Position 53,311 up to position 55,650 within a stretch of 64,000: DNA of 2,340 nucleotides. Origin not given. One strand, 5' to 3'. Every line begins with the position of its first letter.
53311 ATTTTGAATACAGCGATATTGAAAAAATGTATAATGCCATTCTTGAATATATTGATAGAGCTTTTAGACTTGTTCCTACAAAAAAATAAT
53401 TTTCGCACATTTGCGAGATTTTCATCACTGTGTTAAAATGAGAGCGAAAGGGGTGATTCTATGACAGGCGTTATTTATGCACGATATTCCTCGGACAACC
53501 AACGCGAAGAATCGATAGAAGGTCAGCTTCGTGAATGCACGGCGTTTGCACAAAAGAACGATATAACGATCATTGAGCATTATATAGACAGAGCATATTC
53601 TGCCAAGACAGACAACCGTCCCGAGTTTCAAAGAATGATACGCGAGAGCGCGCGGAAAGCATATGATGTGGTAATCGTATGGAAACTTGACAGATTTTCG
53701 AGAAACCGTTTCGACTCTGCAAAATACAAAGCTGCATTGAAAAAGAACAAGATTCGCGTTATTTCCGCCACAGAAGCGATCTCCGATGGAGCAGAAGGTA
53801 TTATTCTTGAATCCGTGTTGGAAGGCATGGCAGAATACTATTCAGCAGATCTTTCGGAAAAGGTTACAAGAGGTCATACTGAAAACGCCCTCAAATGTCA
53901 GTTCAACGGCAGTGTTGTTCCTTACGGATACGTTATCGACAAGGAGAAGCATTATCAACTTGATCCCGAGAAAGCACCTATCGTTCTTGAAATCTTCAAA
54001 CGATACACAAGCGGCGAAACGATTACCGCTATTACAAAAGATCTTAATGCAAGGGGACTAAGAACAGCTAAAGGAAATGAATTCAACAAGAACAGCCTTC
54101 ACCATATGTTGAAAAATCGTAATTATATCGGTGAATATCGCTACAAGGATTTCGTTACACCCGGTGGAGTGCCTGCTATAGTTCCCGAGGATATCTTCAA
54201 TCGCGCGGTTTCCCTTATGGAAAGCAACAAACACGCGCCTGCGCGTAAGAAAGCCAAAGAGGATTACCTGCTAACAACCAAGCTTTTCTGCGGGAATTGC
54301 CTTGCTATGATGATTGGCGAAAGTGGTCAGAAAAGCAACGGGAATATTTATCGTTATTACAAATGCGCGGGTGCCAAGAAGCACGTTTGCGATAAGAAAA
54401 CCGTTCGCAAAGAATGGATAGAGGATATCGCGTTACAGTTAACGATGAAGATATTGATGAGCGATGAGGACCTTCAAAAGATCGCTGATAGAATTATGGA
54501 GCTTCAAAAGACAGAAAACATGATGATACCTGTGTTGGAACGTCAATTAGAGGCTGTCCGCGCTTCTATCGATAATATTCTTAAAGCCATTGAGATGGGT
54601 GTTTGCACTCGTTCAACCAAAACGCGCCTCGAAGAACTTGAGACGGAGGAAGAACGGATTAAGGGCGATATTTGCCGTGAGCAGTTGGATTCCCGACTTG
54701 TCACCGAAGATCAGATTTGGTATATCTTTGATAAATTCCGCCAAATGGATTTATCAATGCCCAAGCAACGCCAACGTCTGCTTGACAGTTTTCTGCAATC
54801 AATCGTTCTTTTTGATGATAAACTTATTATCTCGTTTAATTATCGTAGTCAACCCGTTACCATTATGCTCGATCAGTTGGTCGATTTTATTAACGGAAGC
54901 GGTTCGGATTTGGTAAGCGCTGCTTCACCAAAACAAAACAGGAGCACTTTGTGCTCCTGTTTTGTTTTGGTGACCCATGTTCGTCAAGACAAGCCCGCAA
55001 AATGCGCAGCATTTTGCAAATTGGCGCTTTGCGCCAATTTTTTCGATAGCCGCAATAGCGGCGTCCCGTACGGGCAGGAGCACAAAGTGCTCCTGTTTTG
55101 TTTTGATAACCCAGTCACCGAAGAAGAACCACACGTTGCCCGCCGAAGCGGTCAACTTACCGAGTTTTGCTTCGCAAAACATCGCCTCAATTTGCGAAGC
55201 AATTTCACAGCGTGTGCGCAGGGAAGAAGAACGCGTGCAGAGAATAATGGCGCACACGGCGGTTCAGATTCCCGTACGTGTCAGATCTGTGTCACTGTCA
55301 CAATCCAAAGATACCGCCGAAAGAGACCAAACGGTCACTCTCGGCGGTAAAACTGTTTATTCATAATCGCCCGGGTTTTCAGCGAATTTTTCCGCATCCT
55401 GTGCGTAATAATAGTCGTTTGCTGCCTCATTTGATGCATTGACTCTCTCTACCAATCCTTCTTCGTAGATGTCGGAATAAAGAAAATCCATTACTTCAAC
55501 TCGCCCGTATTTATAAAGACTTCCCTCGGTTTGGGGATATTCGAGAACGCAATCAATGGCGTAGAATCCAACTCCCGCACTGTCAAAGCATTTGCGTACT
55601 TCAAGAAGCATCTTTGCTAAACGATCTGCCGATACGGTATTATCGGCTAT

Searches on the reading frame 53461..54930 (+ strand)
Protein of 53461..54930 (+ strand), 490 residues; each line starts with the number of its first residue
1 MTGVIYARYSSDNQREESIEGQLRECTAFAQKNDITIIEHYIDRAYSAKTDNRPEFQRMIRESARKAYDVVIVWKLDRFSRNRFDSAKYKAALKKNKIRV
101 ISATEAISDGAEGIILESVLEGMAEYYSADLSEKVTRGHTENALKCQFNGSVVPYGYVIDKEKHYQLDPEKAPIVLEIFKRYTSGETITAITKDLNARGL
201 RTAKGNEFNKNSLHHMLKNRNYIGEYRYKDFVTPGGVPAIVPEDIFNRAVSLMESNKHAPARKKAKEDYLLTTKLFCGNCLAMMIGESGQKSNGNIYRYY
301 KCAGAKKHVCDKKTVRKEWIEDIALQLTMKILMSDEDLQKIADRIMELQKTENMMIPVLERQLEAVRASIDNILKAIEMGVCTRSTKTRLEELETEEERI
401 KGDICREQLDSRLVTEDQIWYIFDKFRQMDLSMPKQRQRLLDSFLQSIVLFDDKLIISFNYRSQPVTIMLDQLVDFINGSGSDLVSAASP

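Call 42: find_related_loci(query=window:53461-54930:+, collection=viral_contigs, flank=10000)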
Query window:53461-54930:+ (490 aa) in viral_contigs; peptide patterns used: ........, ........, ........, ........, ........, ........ (x = any residue, [..] = any of these).
453 stretches matched a pattern; 450 encode a relative of the query (tblastn E <= 1e-3); the best 80 are kept; 80 distinct loci.
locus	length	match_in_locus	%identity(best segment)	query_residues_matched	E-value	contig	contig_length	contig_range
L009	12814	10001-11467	53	1-490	9e-177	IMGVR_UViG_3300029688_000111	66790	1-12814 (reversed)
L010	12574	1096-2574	53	1-490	4e-174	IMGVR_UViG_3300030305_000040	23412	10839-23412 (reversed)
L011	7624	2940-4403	52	1-490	2e-174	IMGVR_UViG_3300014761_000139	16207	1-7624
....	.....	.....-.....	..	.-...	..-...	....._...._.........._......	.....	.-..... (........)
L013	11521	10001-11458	51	1-482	3e-168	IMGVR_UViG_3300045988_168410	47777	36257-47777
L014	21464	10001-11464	52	1-490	7e-167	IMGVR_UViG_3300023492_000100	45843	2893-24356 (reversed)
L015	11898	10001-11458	50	1-490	7e-166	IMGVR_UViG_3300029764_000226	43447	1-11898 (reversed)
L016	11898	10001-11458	50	1-490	7e-166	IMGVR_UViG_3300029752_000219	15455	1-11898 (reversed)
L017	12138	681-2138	50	1-490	7e-166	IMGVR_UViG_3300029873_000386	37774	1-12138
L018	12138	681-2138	50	1-490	2e-165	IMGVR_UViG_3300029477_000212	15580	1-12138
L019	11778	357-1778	50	1-473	9e-157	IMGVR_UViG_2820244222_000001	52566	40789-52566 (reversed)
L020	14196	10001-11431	49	1-473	4e-155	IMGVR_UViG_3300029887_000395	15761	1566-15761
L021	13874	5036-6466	49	1-473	5e-155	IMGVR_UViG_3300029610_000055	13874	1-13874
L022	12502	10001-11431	49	1-473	4e-155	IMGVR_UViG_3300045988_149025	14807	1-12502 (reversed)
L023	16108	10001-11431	49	1-473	8e-155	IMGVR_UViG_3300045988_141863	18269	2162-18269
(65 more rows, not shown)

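Call 68: search_protein_families(library=ncbifam, proteins=[window:53461-54930:+], max_evalue=0.001)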
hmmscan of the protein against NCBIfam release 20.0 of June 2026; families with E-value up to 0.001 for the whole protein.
window:53461-54930:+ (490 aa): 6 families
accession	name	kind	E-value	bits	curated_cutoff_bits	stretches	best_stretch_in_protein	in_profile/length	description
NF047343.1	SCCmet_CcrB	equivalog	9.9e-39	133.4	900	1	5-405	11-442/542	cassette chromosome recombinase CcrB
NF041201.1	recomb_XisF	equivalog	4.5e-30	105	375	1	5-424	3-445/465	fdxN element excision recombinase XisF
NF047344.1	SCCmet_CcrA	equivalog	1.9e-26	93.2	700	1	4-355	5-348/442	cassette chromosome recombinase CcrA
NF047347.1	SCCmet_CcrC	equivalog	2.5e-14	52.7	900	1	6-353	8-391/558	cassette chromosome recombinase CcrC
NF033518.0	transpos_IS607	equivalog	8.6e-11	41.7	110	1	4-104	57-155/187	IS607 family transposase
NF049883.1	resolv_YneB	equivalog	1.3e-05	24.8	175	1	3-148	2-147/211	YneB family resolvase-like protein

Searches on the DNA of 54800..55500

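Call 49: search_rna_families(source=window, start=54800, end=55500, threshold=evalue, max_evalue=1, show_alignments=2)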
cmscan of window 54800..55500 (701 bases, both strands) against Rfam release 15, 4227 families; matches with E-value up to 1: 10.
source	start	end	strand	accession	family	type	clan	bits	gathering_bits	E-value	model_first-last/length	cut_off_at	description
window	54927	55107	+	RF04120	MIR5998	Gene; miRNA;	-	45.7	180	1.6e-08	1-173/173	no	MIR5998 microRNA precursor family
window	54927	55107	-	RF04120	MIR5998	Gene; miRNA;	-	45.1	180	2.4e-08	1-173/173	no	MIR5998 microRNA precursor family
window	54866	54978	-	RF02629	RmaA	Gene; sRNA;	-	29.2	57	0.006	1-113/113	no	Regulator of motility and amylovoran A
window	54925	54973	-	RF00668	mir-302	Gene; miRNA;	CL00096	28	55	0.0034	1-68/68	no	mir-302 microRNA precursor family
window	54926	54972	+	RF04269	mir-373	Gene; miRNA;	-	23.6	69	0.059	1-69/69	no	mir-373 microRNA precursor family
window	54989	55112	+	RF02902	AaHKsRNA22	Gene; sRNA;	-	23.1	39.8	0.052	1-101/101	no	Aggregatibacter sRNA 22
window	54928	55004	-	RF02029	sraA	Gene; sRNA;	-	22.5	56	0.59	1-95/95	no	sraA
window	54907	54961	+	RF02985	ftsZ-DE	Gene; sRNA;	-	22.3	72.2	0.076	1-69/69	no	ftsZ-DE RNA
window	54927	54971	-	RF04296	mir-485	Gene; miRNA;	CL00149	20.6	70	0.11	1-73/73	no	mir-485 microRNA precursor family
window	55151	55355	+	RF03155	TD-1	Cis-reg;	CL00124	19.9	64.5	0.95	1-120/120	no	TD-1 RNA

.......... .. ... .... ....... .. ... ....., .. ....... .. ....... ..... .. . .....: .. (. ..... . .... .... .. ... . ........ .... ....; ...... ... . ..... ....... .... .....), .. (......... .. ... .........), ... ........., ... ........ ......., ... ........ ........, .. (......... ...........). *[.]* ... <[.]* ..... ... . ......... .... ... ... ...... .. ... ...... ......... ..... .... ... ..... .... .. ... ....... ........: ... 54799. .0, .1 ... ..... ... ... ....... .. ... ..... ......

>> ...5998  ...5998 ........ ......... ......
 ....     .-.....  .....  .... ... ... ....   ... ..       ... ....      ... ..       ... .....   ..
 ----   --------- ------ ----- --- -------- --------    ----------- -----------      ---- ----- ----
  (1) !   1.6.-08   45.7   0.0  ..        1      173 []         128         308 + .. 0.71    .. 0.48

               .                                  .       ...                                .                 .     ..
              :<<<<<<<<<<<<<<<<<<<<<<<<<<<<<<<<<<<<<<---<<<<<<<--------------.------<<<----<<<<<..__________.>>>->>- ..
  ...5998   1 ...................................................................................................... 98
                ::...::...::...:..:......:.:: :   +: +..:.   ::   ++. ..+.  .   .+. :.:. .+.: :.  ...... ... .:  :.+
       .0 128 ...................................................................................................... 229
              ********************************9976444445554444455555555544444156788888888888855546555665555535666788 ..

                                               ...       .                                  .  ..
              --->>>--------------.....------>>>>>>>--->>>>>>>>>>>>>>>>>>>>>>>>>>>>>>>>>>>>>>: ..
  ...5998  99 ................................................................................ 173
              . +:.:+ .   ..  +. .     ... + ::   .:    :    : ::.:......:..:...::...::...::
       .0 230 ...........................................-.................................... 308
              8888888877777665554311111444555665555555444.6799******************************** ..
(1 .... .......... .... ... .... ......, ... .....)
